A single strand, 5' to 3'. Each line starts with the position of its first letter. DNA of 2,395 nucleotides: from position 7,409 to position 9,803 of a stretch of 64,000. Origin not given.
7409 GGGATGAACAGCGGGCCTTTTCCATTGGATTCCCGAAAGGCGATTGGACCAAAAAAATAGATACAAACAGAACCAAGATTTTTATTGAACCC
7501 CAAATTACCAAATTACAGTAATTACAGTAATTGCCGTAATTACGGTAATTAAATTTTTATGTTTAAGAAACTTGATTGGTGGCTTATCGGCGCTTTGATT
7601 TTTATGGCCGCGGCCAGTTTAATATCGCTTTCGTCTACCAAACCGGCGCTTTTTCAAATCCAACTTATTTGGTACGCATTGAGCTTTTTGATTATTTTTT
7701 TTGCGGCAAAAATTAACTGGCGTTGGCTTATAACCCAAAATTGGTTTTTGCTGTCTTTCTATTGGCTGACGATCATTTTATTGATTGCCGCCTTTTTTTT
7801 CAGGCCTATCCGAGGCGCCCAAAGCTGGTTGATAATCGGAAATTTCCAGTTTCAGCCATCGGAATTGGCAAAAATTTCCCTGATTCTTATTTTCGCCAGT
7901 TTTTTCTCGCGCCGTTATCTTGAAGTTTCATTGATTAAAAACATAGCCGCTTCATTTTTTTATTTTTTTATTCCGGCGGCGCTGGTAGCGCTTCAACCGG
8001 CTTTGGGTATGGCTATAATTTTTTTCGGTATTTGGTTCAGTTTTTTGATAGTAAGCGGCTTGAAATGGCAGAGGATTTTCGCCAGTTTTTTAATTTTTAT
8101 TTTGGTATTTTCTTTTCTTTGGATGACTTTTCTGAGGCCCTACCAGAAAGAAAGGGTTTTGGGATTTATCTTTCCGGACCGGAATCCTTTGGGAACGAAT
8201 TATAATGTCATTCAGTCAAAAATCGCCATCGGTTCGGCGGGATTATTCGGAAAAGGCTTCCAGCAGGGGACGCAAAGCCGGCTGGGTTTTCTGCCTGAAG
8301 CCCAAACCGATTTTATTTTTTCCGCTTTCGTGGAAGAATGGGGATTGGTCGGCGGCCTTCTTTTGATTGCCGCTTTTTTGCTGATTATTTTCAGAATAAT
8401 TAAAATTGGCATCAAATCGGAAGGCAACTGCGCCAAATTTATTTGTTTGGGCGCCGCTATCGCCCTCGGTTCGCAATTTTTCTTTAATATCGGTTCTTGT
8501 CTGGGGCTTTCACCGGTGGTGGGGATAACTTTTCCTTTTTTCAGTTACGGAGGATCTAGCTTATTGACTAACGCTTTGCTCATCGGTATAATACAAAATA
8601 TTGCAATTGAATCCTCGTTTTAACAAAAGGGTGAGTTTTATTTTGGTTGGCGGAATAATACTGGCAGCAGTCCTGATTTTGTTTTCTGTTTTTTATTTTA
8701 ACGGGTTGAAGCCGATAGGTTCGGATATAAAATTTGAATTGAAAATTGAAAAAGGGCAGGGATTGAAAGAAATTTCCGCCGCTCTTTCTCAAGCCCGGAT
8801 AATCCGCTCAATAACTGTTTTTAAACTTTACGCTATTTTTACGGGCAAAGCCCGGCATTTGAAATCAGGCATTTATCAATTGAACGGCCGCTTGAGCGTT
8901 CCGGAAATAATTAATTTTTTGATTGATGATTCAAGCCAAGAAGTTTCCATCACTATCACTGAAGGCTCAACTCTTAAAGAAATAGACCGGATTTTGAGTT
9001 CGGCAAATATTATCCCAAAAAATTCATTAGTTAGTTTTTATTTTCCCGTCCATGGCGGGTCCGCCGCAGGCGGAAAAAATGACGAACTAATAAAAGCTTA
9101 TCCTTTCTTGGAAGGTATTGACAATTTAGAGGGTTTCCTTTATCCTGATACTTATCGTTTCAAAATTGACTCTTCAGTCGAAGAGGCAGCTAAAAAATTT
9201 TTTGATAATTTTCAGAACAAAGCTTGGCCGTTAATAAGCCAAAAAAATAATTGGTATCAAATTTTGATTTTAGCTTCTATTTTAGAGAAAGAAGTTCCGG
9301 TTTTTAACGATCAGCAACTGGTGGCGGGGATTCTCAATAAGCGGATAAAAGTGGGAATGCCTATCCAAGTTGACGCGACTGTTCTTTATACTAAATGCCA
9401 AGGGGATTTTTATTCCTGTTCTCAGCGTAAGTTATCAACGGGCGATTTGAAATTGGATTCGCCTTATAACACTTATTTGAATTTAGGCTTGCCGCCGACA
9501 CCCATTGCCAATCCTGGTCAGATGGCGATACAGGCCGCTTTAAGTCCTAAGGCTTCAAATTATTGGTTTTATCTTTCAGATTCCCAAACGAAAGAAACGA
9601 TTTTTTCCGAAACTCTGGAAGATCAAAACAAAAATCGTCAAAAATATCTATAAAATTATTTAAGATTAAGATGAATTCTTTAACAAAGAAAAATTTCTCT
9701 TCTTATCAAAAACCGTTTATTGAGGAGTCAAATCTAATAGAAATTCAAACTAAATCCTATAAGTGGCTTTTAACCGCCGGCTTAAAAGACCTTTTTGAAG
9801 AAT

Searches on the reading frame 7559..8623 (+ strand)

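Call 92: search_protein_families(library=pfam, proteins=[window:7559-8623:+], max_evalue=0.001)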
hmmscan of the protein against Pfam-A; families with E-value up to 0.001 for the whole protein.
window:7559-8623:+ (354 aa): 1 family
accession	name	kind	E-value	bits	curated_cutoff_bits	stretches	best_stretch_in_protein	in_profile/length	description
PF01098.24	FTSW_RODA_SPOVE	-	3.3e-84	283.4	26.4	1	9-352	13-354/356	Cell cycle protein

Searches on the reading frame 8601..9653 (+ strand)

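Call 92: search_protein_families(library=pfam, proteins=[window:8601-9653:+], max_evalue=0.001)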
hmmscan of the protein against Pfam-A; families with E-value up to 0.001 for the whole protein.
window:8601-9653:+ (350 aa): 1 family
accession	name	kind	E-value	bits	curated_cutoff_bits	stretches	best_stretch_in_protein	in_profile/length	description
PF02618.21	YceG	-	1.9e-70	237.9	32.4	1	48-348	2-275/275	YceG-like family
